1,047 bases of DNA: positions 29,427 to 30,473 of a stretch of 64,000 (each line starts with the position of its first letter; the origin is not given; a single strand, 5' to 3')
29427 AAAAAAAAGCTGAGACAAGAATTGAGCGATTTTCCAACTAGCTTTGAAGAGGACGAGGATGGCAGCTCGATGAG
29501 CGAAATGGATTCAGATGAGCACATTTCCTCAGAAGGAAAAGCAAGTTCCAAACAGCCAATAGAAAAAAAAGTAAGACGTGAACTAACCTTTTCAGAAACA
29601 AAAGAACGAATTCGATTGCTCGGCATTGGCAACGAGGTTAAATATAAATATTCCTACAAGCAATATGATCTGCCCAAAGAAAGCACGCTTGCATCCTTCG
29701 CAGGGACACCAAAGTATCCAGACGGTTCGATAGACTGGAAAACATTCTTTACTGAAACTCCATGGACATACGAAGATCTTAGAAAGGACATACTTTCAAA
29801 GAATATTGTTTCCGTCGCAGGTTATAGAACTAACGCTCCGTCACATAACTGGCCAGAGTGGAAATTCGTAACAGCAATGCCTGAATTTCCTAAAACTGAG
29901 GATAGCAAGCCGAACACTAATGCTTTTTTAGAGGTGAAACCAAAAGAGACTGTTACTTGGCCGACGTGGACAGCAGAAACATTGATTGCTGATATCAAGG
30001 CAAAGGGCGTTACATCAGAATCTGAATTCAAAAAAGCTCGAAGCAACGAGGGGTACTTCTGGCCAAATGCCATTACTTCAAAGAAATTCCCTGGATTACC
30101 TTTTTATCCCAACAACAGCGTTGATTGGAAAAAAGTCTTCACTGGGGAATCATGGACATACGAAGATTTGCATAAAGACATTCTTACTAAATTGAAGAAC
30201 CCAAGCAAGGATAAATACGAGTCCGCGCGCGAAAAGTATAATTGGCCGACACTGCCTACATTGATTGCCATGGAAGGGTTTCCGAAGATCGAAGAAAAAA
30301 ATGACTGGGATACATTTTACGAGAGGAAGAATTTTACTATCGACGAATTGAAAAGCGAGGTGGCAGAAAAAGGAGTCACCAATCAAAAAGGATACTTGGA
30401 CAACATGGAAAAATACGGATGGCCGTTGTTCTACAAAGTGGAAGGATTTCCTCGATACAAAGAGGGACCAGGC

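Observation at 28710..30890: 726-aa cytoplasmic protein made of six to seven novel ~58-aa tandem repeats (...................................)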

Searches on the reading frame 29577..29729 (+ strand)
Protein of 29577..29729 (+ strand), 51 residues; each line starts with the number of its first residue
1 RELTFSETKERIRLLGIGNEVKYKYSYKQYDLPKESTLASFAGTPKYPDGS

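Call 12: find_homologous_proteins(query=A1, max_evalue=0.01)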
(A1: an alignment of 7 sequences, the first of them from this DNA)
Query A1 (7 sequences) (51 aa, profile of the alignment): 1 proteins with E <= 0.01 among 98 candidates.
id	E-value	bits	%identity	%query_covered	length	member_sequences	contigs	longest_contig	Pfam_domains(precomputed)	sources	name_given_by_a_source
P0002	4.0e-16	76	-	-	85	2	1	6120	-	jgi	jgi:hypothetical protein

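Call 15: find_encoding_contigs(protein=P0002, flank=10000)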
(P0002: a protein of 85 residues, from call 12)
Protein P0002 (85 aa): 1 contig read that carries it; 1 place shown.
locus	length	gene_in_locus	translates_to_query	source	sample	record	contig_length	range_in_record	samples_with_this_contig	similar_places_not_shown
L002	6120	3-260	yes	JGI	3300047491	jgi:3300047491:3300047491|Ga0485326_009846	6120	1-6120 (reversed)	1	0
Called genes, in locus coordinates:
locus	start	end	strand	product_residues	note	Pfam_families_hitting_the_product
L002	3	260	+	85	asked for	?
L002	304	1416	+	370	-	PF01926:MMR_HSR1, PF02421:FeoB_N, PF06071:YchF-GTPase_C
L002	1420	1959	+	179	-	PF01300:Sua5_yciO_yrdC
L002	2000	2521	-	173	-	-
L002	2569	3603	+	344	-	PF18920:DUF5671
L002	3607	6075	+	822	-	PF00133:tRNA-synt_1, PF01406:tRNA-synt_1e (faint), PF09334:tRNA-synt_1g, PF13603:tRNA-synt_1_2, PF00133:tRNA-synt_1, PF08264:Anticodon_1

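Call 19: search_solved_structures(query=A1, max_evalue=10, show_alignments=3)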
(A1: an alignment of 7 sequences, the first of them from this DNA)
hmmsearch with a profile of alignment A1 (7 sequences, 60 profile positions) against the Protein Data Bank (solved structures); distinct sequences matched with E-value up to 10: 5.
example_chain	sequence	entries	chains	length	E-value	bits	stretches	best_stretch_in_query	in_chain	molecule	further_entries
5lq6_A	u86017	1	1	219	0.53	13.5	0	12-41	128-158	Virulence protein vsdE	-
5lq7_A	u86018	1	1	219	0.58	13.3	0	12-41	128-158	Virulence protein vsdE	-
3ovu_A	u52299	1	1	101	0.91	12.7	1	1-42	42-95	Alpha-hemoglobin-stabilizing protein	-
1y01_A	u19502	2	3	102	0.97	12.6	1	1-42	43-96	Alpha-hemoglobin stabilizing protein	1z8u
1w0b_A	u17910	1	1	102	0.97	12.6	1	1-42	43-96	ALPHA-HEMOGLOBIN STABILIZING PROTEIN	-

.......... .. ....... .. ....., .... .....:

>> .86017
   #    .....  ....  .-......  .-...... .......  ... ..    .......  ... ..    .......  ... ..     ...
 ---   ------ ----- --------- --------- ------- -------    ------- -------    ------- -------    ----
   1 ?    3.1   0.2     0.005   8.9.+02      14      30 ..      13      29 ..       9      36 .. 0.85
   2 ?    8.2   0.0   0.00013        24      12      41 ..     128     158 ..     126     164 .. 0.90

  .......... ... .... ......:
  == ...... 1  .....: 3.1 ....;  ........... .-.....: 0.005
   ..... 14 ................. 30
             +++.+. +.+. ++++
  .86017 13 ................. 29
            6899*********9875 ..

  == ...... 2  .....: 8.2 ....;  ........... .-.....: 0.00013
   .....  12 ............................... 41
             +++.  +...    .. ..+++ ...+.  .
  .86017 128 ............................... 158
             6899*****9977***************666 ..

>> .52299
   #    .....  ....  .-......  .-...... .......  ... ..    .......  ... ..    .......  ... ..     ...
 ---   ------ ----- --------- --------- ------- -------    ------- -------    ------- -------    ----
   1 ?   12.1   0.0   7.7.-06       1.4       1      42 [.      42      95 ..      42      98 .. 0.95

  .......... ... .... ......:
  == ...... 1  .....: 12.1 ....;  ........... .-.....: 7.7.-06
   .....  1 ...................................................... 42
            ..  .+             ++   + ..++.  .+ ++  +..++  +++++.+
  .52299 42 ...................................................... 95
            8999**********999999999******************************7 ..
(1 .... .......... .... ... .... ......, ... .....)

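Call 51: find_related_loci(query=P0002, collection=genome_contigs, flank=8000)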
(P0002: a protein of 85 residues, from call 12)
Query P0002 (85 aa) in genome_contigs; peptide patterns used: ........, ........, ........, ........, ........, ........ (x = any residue, [..] = any of these).
115 stretches matched a pattern; 5 encode a relative of the query (tblastn E <= 1e-3); 5 distinct loci.
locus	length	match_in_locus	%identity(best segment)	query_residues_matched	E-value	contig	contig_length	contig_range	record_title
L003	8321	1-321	87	1-85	2e-44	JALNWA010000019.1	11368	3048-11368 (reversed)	MAG: Candidatus Gracilibacteria bacterium isolate SO_2016_GW1 bin 4 scaffold10267_OW334_2016, whole genome shotgun seque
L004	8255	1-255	78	1-85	3e-40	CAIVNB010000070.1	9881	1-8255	uncultured bacterium isolate AlinenLipids_bin-5200 genome assembly, contig: bin-5200:70/88, whole genome shotgun sequenc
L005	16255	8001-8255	72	1-85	4e-39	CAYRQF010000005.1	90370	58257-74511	MAG TPA_asm: uncultured Candidatus Saccharibacteria bacterium isolate SRP286056_co2_43 genome assembly, contig: NODE_244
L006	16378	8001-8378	65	1-85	2e-35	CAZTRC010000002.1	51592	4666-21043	MAG TPA_asm: uncultured Candidatus Saccharibacteria bacterium isolate SRP286056_co1_61 genome assembly, contig: NODE_632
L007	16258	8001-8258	58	1-85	3e-30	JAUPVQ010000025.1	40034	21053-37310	MAG: Patescibacteria group bacterium isolate erpe_2018_sw_30hr_WHONDRS-SW48-000095_B_bin.94 scaffold_472802, whole genom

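Call 58: search_protein_families(library=pfam, proteins=[L005:307-3234:+, L005:3276-4988:+, L005:4900-6297:+, L005:6333-9188:+, L005:9609-10868:+, L005:10879-11640:+], max_evalue=0.001)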
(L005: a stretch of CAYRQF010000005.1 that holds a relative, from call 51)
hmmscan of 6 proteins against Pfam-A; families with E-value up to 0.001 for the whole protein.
L005:307-3234:+ (975 aa): 5 families
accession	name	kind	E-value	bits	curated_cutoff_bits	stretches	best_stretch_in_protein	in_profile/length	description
PF04998.22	RNA_pol_Rpb1_5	-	3.2e-62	210.8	28.5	1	543-863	1-257/267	RNA polymerase Rpb1, domain 5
PF04997.17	RNA_pol_Rpb1_1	-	9.1e-41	140.6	39.7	1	11-140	180-312/312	RNA polymerase Rpb1, domain 1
PF00623.25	RNA_pol_Rpb1_2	-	1.9e-39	136.1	25.3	2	192-283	74-165/166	RNA polymerase Rpb1, domain 2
PF04983.23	RNA_pol_Rpb1_3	-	6.9e-24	85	28.9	1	287-436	1-162/162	RNA polymerase Rpb1, domain 3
PF05000.22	RNA_pol_Rpb1_4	-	4.7e-08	33.3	24.8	1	468-534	22-84/107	RNA polymerase Rpb1, domain 4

L005:3276-4988:+ (570 aa): 6 families
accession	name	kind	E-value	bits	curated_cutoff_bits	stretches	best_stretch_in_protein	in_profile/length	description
PF08275.17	DNAG_N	-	4.6e-39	133.9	26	1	115-239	1-128/128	DNA primase catalytic core, N-terminal domain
PF01807.25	Zn_ribbon_DnaG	-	3.9e-27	94.4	24.9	1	4-91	6-93/98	CHC2 zinc finger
PF13155.12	Toprim_2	-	1.3e-14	54.8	22.1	1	250-342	2-88/88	Toprim-like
PF13662.12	Toprim_4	-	1.3e-13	51.4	25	1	250-330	5-84/85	Toprim domain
PF01751.28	Toprim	-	5.1e-08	33.4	23.1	1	250-317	4-77/96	Toprim domain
PF13362.12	Toprim_3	-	4.2e-06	27.6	27.2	1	278-348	24-95/95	Toprim domain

L005:4900-6297:+ (465 aa): 5 families
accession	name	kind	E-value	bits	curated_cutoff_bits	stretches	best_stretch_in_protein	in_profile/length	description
PF04542.20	Sigma70_r2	-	1.2e-21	76.7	24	1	229-301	1-71/71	Sigma-70 region 2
PF04539.22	Sigma70_r3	-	3.7e-17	62.6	25.3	1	310-386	1-76/78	Sigma-70 region 3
PF04545.22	Sigma70_r4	-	1.9e-16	59.7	24.1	1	400-453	1-50/50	Sigma-70, region 4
PF00140.25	Sigma70_r1_2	-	1.8e-13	50.6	22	1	191-223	1-33/34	Sigma-70 factor, region 1.2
PF03979.19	Sigma70_r1_1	-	7.6e-11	42.3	22.5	1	114-179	4-67/81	Sigma-70 factor, region 1.1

L005:6333-9188:+ (951 aa): 4 families
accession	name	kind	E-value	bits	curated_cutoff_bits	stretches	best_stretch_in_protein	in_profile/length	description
PF04851.21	ResIII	-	1.1e-20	74.6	22.5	1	104-247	4-163/164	Type III restriction enzyme, res subunit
PF00271.37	Helicase_C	-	1.4e-10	41.8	23.5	1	325-422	12-109/110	Helicase conserved C-terminal domain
PF00270.35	DEAD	-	3.2e-10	40.4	26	1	128-247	19-161/167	DEAD/DEAH box helicase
PF18766.7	SWI2_SNF2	-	0.00029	21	26.7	1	164-293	59-202/221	SWI2/SNF2 ATPase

L005:9609-10868:+ (419 aa): 7 families
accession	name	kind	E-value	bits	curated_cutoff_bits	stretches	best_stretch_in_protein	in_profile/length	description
PF00535.33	Glycos_transf_2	-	4.1e-30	105.3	23.3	1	57-224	1-168/168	Glycosyl transferase family 2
PF13641.12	Glyco_tranf_2_3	-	1.6e-29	104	27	1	54-277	1-230/230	Glycosyltransferase like family 2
PF13632.12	Glyco_trans_2_3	-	2e-20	73.9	27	1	139-371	3-196/198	Glycosyl transferase family group 2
PF03142.21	Chitin_synth_2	-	1.1e-12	47.8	27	1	129-218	196-287/527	Chitin synthase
PF13506.12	Glyco_transf_21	-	3.8e-10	39.9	21.7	1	122-274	18-172/174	Glycosyl transferase family 21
PF10111.15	Glyco_tranf_2_2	-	0.00026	21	27.3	1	65-258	9-216/276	Glycosyltransferase like family 2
PF03552.20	Cellulose_synt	-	0.00078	18.5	24.7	0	71-105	20-54/722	Cellulose synthase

L005:10879-11640:+ (253 aa): 0 families

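Call 63: search_protein_families(library=pfam, proteins=[L007:161-1264:+, L007:1357-2127:-, L007:2114-4204:-, L007:4203-4736:+, L007:5724-8465:+, L007:8469-9161:+, L007:9181-9753:+, L007:11146-14322:+, L006:5094-6413:+, L006:6450-8948:+], max_evalue=0.001)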
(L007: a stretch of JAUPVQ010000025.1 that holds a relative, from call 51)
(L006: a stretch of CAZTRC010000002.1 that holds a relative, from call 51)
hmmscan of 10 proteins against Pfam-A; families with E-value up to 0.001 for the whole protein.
L007:161-1264:+ (367 aa): 0 families

L007:1357-2127:- (256 aa): 1 family
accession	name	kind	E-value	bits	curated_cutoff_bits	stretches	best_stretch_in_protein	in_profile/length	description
PF01522.26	Polysacc_deac_1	-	1.9e-31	109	23.1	1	81-198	3-120/124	Polysaccharide deacetylase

L007:2114-4204:- (696 aa): 5 families
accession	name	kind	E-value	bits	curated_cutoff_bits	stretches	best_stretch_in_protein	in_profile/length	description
PF00773.25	RNB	-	1e-112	377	29.3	1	242-568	1-325/326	RNB domain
PF17876.7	CSD2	-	5.6e-22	78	26.2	1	145-219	1-74/74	Cold shock domain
PF08206.17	OB_RNB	-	4.9e-08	33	24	0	69-125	2-58/58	Ribonuclease B OB domain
PF17849.7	OB_Dis3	-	5e-08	33.3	22.8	1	145-212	3-76/77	Dis3-like cold-shock domain 2 (CSD2)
PF00575.29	S1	-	2.1e-05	25.2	22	1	614-690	4-69/74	S1 RNA binding domain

L007:4203-4736:+ (177 aa): 0 families

L007:5724-8465:+ (913 aa): 4 families
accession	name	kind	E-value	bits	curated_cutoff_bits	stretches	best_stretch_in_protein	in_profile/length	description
PF04851.21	ResIII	-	1.2e-22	81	22.5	1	119-261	3-162/164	Type III restriction enzyme, res subunit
PF00271.37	Helicase_C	-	1.9e-08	35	23.5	1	335-440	15-109/110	Helicase conserved C-terminal domain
PF00270.35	DEAD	-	5.3e-07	30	26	1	144-262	19-161/167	DEAD/DEAH box helicase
PF01637.24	ATPase_2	-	0.00044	20.6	33.2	0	147-243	28-126/225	ATPase domain predominantly from Archaea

L007:8469-9161:+ (230 aa): 1 family
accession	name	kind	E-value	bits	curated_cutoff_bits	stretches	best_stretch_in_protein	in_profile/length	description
PF01746.26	tRNA_m1G_MT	-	1.4e-36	126.5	27.3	1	56-229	25-185/195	tRNA (Guanine-1)-methyltransferase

L007:9181-9753:+ (190 aa): 0 families

L007:11146-14322:+ (1058 aa): 6 families
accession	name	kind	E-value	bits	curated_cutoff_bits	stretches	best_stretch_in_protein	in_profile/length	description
PF00562.33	RNA_pol_Rpb2_6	-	1.2e-124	416.6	23.4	1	591-976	2-373/373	RNA polymerase Rpb2, domain 6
PF04565.21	RNA_pol_Rpb2_3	-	1.5e-26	92.8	21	1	386-454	1-68/68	RNA polymerase Rpb2, domain 3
PF04560.25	RNA_pol_Rpb2_7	-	2.3e-22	79.6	32.1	1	978-1053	1-86/87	RNA polymerase Rpb2, domain 7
PF04561.19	RNA_pol_Rpb2_2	-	6.6e-19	68.8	21.7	1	154-327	20-190/190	RNA polymerase Rpb2, domain 2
PF10385.14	RNA_pol_Rpb2_45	-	1.6e-18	67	28.2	1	464-529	1-66/66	RNA polymerase beta subunit external 1 domain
PF04563.20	RNA_pol_Rpb2_1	-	7e-16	58.8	28.2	1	24-357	1-186/203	RNA polymerase beta subunit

L006:5094-6413:+ (439 aa): 5 families
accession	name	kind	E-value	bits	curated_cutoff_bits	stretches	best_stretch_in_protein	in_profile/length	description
PF04542.20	Sigma70_r2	-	1.2e-21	76.7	24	1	203-275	1-71/71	Sigma-70 region 2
PF04539.22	Sigma70_r3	-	2.5e-17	63.2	25.3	1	284-360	1-76/78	Sigma-70 region 3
PF04545.22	Sigma70_r4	-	1.2e-16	60.4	24.1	1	374-426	1-49/50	Sigma-70, region 4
PF00140.25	Sigma70_r1_2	-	1.8e-12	47.4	22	1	165-197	1-33/34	Sigma-70 factor, region 1.2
PF03979.19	Sigma70_r1_1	-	5.7e-12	45.9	22.5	1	88-151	4-63/81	Sigma-70 factor, region 1.1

L006:6450-8948:+ (832 aa): 4 families
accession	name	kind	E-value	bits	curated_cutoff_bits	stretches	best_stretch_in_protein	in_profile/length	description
PF04851.21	ResIII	-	1.1e-21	77.9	22.5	1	104-247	4-163/164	Type III restriction enzyme, res subunit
PF00271.37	Helicase_C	-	1.9e-11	44.6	23.5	1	325-422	12-109/110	Helicase conserved C-terminal domain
PF00270.35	DEAD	-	2.3e-10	40.9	26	1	128-248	19-162/167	DEAD/DEAH box helicase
PF18766.7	SWI2_SNF2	-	0.00053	20.1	26.7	0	195-287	96-196/221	SWI2/SNF2 ATPase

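Call 77: find_related_loci(query=P0002, collection=viral_contigs, flank=6000)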
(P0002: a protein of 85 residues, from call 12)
Query P0002 (85 aa) in viral_contigs; peptide patterns used: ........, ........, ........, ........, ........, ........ (x = any residue, [..] = any of these).
7 stretches matched a pattern; 2 encode a relative of the query (tblastn E <= 1e-3); 2 distinct loci.
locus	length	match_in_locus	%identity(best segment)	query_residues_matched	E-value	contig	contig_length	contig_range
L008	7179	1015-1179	35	17-68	2e-4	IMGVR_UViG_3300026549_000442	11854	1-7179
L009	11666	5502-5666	35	17-68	2e-4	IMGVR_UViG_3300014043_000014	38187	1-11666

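Call 87: find_related_loci(query=P0002, collection=metagenome_contigs, flank=7000)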
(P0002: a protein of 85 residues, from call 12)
Query P0002 (85 aa) in metagenome_contigs; peptide patterns used: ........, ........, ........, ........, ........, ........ (x = any residue, [..] = any of these).
229 stretches matched a pattern; 11 encode a relative of the query (tblastn E <= 1e-3); 11 distinct loci.
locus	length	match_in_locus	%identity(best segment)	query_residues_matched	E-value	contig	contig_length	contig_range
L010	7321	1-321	87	1-85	2e-44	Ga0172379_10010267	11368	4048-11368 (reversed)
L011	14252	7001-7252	79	1-84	1e-42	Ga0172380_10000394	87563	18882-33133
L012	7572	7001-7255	75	1-85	2e-39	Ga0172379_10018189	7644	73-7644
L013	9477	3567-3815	72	1-83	4e-39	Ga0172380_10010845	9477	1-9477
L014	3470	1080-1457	69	1-85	6e-37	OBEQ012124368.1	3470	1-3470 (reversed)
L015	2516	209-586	65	1-85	2e-35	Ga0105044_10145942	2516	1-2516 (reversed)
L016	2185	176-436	61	1-83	3e-33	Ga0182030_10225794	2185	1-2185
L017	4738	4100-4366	58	1-85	2e-32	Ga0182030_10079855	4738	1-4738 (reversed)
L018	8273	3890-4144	54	1-85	1e-29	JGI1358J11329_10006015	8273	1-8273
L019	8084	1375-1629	54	1-85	1e-29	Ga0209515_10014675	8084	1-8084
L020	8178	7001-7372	58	1-85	2e-28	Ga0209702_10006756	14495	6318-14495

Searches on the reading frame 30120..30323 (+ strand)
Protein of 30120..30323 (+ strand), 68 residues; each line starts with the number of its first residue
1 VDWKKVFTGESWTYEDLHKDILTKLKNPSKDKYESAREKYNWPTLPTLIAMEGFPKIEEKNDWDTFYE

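Call 10: search_protein_families(library=pfam, proteins=[window:30120-30323:+], max_evalue=10)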
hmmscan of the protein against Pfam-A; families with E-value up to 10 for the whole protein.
seq(68 aa): 1 family
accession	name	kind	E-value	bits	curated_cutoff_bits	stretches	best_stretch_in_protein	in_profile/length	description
PF02149.25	KA1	-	0.028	14.5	23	1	2-26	21-44/45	Kinase associated domain 1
